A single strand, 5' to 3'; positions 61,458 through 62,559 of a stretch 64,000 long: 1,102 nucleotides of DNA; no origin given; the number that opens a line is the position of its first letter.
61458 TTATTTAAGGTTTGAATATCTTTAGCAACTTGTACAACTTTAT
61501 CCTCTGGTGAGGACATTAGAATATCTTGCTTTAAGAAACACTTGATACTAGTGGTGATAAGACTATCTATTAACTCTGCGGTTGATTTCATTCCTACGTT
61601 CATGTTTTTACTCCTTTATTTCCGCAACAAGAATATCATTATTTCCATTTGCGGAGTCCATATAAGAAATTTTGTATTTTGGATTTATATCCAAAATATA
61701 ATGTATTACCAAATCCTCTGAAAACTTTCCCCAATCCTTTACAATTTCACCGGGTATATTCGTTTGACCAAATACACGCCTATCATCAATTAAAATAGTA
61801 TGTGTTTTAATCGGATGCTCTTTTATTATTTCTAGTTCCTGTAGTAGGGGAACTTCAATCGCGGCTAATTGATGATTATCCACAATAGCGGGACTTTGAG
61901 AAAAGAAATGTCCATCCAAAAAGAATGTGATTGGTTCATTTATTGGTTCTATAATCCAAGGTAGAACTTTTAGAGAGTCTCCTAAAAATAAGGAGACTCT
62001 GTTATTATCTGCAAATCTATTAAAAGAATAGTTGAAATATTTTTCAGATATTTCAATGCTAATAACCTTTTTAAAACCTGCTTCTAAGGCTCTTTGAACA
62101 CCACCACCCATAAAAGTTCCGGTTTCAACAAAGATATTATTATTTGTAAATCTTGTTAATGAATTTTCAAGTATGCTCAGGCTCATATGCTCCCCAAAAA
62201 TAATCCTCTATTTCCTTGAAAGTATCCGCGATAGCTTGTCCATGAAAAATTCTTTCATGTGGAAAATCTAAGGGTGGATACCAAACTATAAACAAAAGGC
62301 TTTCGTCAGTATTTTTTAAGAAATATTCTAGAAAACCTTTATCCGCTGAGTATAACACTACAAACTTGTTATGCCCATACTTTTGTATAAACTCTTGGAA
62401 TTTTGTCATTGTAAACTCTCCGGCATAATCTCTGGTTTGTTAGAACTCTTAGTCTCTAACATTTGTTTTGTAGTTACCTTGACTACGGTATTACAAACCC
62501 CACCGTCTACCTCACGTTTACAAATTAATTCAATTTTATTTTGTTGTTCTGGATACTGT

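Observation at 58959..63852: Glycan-modification operon wedged directly upstream of the terminase gene, plus GT4 and SGNH esterase inside the head-tail module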

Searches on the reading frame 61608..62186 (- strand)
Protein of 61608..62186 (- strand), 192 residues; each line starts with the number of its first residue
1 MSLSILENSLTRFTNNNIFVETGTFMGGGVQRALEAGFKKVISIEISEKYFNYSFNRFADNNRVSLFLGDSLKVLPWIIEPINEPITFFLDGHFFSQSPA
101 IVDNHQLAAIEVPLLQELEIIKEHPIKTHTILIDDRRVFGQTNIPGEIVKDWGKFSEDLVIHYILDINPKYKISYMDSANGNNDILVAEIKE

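Call 4: search_protein_families(library=pfam, proteins=[window:61608-62186:-], max_evalue=0.1)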
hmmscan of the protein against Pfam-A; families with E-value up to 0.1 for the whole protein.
window:61608-62186:- (192 aa): 0 families

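Call 5: search_protein_families(library=phrogs, proteins=[window:61608-62186:-], max_evalue=0.01)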
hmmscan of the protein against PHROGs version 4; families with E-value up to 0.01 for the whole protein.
window:61608-62186:- (192 aa): 0 families

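Call 11: search_protein_families(library=ncbifam, proteins=[window:61608-62186:-], max_evalue=0.1)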
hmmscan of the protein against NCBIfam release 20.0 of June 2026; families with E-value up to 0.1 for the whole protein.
window:61608-62186:- (192 aa): 2 families
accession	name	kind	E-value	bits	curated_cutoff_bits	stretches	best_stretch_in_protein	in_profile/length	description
NF000411.1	Erm45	exception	0.00015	21.6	525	1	14-73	28-86/245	23S rRNA (adenine(2058)-N(6))-methyltransferase Erm(45)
TIGR00478.1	tly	subfamily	0.007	15.7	185.8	1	14-56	74-116/228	TlyA family rRNA (cytidine-2'-O)-methyltransferase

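Call 12: search_solved_structures(query=window:61608-62186:-, max_evalue=1, show_alignments=2)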
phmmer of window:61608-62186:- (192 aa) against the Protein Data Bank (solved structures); distinct sequences matched with E-value up to 1: 3.
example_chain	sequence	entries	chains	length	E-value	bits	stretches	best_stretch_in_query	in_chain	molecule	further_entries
1vbf_A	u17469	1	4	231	0.013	18.7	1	21-71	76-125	231aa long hypothetical protein-L-isoaspartate O-methyltransferase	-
6e52_A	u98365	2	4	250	0.23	14.6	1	45-131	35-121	Staphylococcus aureus AgrC histidine kinase module fused to Saccharomyces cerevisiae GCN4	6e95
7l9u_A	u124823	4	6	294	0.7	13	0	20-59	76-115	S-adenosylmethionine-dependent methyltransferase UmaA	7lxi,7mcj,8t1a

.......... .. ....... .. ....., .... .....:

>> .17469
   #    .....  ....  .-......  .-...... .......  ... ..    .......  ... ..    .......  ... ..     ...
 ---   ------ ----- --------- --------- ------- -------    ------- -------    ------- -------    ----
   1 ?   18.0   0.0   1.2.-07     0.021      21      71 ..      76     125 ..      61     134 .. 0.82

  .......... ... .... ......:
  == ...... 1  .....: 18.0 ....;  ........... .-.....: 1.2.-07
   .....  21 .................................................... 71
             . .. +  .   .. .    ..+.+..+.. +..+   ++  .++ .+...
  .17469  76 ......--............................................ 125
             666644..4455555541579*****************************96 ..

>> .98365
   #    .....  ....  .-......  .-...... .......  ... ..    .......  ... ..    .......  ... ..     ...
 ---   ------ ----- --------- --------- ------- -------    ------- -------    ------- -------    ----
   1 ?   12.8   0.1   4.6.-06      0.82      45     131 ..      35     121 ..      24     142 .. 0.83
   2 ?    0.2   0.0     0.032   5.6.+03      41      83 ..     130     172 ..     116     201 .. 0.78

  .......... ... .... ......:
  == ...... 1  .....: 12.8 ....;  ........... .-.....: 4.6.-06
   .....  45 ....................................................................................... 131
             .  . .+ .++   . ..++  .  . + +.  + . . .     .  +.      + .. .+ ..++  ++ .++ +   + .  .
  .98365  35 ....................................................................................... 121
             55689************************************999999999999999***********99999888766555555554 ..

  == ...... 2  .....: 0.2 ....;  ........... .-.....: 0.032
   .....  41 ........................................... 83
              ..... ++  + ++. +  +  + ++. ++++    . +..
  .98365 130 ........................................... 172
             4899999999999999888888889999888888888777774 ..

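Call 50: search_protein_representatives(protein=window:61608-62186:-)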
Query: 192 residues. Proteins with E-value up to 0.001 (for the whole library): 5560; up to 1e-10: 2001; up to 1e-30: 39. The best 150 are listed.
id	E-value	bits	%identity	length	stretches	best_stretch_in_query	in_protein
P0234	3.7e-64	232.4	57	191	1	1-191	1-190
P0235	1.3e-52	194.8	53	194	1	1-191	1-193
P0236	1.9e-46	174.6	52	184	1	1-189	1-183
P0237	4.4e-40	153.9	49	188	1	7-190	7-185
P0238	1.5e-39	152.1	49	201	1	1-188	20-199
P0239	4.4e-36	140.8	45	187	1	1-190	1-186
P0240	2.3e-35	138.5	47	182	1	9-188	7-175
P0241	6.8e-35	137.0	45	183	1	10-191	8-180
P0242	1.1e-34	136.2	49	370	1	13-191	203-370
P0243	4.0e-34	134.4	47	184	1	7-191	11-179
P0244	6.7e-34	133.7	50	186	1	16-191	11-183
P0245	1.4e-33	132.6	44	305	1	7-190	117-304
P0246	1.6e-33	132.5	49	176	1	7-191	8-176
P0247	1.9e-33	132.2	52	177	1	9-191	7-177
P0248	3.6e-33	131.4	47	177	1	9-190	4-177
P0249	4.3e-33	131.1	46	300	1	8-190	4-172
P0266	8.8e-32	126.8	44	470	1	16-188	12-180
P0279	2.3e-30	122.2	47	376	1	16-189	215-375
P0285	4.5e-30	121.2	46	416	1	16-190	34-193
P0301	2.5e-29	118.8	46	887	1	6-190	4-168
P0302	2.7e-29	118.7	52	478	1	10-178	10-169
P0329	5.6e-28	114.4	48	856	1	15-188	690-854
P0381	1.8e-26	109.5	44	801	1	17-188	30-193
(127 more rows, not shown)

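Call 52: search_protein_families(library=pfam, proteins=[P0242, P0245, P0249, P0266, P0279, P0285, P0301, P0302, P0329, P0381], max_evalue=0.001)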
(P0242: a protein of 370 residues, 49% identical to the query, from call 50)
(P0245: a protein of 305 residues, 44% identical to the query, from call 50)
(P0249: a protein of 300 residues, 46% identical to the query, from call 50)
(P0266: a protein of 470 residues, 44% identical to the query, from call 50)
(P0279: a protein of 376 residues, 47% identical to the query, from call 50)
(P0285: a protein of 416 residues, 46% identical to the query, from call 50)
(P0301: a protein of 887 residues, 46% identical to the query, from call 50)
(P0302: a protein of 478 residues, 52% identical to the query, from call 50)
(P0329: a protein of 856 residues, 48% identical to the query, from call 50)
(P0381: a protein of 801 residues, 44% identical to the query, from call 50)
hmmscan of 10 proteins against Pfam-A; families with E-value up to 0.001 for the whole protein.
P0242 (370 aa): 1 family
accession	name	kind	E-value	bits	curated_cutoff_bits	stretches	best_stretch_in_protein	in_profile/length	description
PF13472.12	Lipase_GDSL_2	-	4.2e-05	24.6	32.9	1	38-182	39-173/178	GDSL-like Lipase/Acylhydrolase family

P0245 (305 aa): 0 families

P0249 (300 aa): 1 family
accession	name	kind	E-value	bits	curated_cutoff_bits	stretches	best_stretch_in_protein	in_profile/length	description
PF03414.19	Glyco_transf_6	-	0.00062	19.1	25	1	171-216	72-117/313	Glycosyltransferase family 6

P0266 (470 aa): 0 families

P0279 (376 aa): 1 family
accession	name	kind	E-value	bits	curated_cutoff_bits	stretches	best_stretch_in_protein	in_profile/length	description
PF05050.19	Methyltransf_21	-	4.8e-17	63.1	22.7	1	18-186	1-172/173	Methyltransferase FkbM domain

P0285 (416 aa): 1 family
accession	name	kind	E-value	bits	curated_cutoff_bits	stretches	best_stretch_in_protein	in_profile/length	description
PF05050.19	Methyltransf_21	-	7.1e-20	72.3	22.7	1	243-395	23-173/173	Methyltransferase FkbM domain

P0301 (887 aa): 35 families (the best 25 are shown)
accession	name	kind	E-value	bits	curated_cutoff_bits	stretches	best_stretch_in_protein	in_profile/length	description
PF00515.34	TPR_1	-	1.2e-85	278.6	27.8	10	384-413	4-33/34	Tetratricopeptide repeat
PF13414.12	TPR_11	-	3.5e-85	279.9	26.8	10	422-462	1-41/42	TPR repeat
PF07719.23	TPR_2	-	8.9e-83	266.1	27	8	313-345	1-33/34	Tetratricopeptide repeat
PF13431.12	TPR_17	-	2.3e-73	236.9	24.4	9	472-503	2-33/34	Tetratricopeptide repeat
PF13181.12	TPR_8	-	4.5e-68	220.1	25.7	5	519-549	3-33/34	Tetratricopeptide repeat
PF13176.12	TPR_7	-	1.8e-45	149.6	27.9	0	351-378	3-32/36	Tetratricopeptide repeat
PF13428.12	TPR_14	-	2.5e-45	148.6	23.5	1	245-287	1-43/44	Tetratricopeptide repeat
PF13424.12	TPR_12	-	6.6e-45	151.6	30.1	6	384-444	6-74/77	Tetratricopeptide repeat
PF14559.12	TPR_19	-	7.4e-42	142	25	4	426-489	2-64/68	Tetratricopeptide repeat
PF13432.12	TPR_16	-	2.3e-41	140.3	32.7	5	422-482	4-64/65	Tetratricopeptide repeat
PF13174.12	TPR_6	-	1.9e-40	135.2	26.3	0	248-277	3-32/33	Tetratricopeptide repeat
PF13374.12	TPR_10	-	1.3e-31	108.1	27.5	0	177-207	2-32/42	Tetratricopeptide repeat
PF13371.12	TPR_9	-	5.7e-29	100.4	35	1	286-344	2-60/73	Tetratricopeptide repeat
PF00685.33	Sulfotransfer_1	-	1.2e-19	71.2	22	1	642-854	2-199/255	Sulfotransferase domain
PF23914.1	TPR_CcmH_CycH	-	2.2e-19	70.3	42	1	319-409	56-149/158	Cytochrome c-type biogenesis protein H TPR domain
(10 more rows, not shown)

P0302 (478 aa): 1 family
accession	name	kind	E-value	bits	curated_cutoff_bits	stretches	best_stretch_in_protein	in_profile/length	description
PF10250.15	O-FucT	-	9.8e-07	29.1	31.5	1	198-359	5-192/326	GDP-fucose protein O-fucosyltransferase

P0329 (856 aa): 1 family
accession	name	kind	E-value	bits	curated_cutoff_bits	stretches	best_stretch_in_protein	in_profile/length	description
PF01531.22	Glyco_transf_11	-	3.7e-06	26.8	23.9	1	130-285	150-296/298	Glycosyl transferase family 11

P0381 (801 aa): 1 family
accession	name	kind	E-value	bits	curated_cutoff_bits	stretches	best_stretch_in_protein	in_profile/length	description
PF05050.19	Methyltransf_21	-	3.1e-07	31.1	22.7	1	302-435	27-170/173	Methyltransferase FkbM domain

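Call 53: search_solved_structures(query=A5, max_evalue=1, show_alignments=2)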
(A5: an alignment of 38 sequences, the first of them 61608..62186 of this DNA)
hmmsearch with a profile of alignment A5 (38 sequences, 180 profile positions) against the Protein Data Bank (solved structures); distinct sequences matched with E-value up to 1: 25.
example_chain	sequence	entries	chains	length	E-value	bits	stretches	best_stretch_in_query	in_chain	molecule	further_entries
5zw3_A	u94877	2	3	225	0.00021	24.2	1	14-76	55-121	Putative O-methyltransferase YrrM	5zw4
1vbf_A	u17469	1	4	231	0.0014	21.5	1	18-69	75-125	231aa long hypothetical protein-L-isoaspartate O-methyltransferase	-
1yub_A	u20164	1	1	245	0.0089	18.9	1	12-69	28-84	RRNA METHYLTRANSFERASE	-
3ntv_A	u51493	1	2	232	0.0092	18.8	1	8-140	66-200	MW1564 protein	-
8x4o_A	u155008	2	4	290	0.012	18.4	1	13-80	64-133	Probable ribosomal RNA small subunit methyltransferase A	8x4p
8x3w_A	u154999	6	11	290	0.014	18.2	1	13-80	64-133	Probable ribosomal RNA small subunit methyltransferase A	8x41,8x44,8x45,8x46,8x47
8x4l_A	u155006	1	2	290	0.022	17.6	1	13-72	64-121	Probable ribosomal RNA small subunit methyltransferase A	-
2gpy_A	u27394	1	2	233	0.073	15.9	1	16-72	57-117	O-methyltransferase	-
3bwy_A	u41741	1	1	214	0.084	15.7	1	6-89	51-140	COMT protein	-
4xuc_A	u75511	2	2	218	0.1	15.4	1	6-89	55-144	Catechol O-methyltransferase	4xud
3bwm_A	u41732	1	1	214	0.11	15.4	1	6-89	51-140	Catechol O-methyltransferase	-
3a7e_A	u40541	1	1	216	0.11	15.4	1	6-89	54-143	Catechol O-methyltransferase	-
4xue_B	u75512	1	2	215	0.11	15.3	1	6-89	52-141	Catechol O-methyltransferase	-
4pyi_A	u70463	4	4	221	0.11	15.3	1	6-89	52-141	Catechol O-methyltransferase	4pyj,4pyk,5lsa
6i3c_A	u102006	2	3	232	0.12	15.2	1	6-89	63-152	Catechol O-methyltransferase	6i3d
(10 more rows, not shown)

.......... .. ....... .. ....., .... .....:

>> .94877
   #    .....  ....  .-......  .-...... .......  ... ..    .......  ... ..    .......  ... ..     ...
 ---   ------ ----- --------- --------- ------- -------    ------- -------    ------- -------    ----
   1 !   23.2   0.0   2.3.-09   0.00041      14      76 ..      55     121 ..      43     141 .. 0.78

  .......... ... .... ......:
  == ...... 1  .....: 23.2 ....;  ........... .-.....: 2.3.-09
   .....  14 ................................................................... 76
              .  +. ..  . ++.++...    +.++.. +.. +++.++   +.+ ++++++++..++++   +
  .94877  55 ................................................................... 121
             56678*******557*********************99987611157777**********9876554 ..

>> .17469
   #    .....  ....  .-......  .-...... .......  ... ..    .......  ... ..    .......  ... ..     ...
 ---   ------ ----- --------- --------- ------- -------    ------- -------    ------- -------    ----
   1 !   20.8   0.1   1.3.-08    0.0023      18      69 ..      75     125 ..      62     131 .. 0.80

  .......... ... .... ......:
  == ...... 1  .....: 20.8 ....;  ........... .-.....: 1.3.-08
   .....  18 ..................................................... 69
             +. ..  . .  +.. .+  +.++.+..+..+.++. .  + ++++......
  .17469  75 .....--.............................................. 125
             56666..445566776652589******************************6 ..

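Call 118: search_dna_similar(query=window:61608-62186:-, collection=phages, mode=protein, max_rows=15, max_evalue=0.001)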
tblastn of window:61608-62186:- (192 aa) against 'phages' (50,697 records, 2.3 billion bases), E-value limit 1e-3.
Records with a match: 6; places in all: 6; records where one place covers at least 80% of the query: 4.
Best place of each record, by identity: <60% 6.
By first word of the organism name: Synechococcus 4; Marine 1; Mycobacterium 1.
By host as written in the record: Synechococcus sp. WH 7803 2; Synechococcus sp. WH8017 2; - 2.
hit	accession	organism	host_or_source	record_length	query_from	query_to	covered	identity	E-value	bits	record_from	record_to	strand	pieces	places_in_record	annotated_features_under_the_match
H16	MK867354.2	Synechococcus phage S-SCSM1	Synechococcus sp. WH 7803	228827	1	188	98%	38.5%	8e-29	117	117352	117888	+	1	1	methyltransferase | asparagine synthase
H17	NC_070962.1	Synechococcus phage S-SCSM1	Synechococcus sp. WH 7803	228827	1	188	98%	38.5%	8e-29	117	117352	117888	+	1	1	methyltransferase | asparagine synthase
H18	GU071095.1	Synechococcus phage S-SM2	Synechococcus sp. WH8017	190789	15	188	91%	32.8%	1e-20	94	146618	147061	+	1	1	hypothetical protein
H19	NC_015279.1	Synechococcus phage S-SM2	Synechococcus sp. WH8017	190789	15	188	91%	32.8%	1e-20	94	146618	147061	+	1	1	hypothetical protein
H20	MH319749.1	Marine virus AG-345-F15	single cell amplified by WGA-X; seawater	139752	18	160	74%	30.9%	3e-9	61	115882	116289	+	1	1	record has no annotation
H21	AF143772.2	Mycobacterium avium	-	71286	12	140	67%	33.3%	1e-8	59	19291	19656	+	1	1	unknown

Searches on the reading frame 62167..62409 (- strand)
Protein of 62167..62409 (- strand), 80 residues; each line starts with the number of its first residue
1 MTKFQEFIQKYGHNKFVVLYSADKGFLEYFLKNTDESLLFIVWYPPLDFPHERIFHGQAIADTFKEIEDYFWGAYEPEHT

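Call 4: search_protein_families(library=pfam, proteins=[window:62167-62409:-], max_evalue=0.1)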
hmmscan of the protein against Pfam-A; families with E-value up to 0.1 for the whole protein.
window:62167-62409:- (80 aa): 0 families

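Call 5: search_protein_families(library=phrogs, proteins=[window:62167-62409:-], max_evalue=0.01)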
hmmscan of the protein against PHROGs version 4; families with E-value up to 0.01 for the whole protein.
window:62167-62409:- (80 aa): 0 families

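Call 11: search_protein_families(library=ncbifam, proteins=[window:62167-62409:-], max_evalue=0.1)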
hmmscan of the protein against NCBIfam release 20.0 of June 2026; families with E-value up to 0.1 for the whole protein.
window:62167-62409:- (80 aa): 0 families
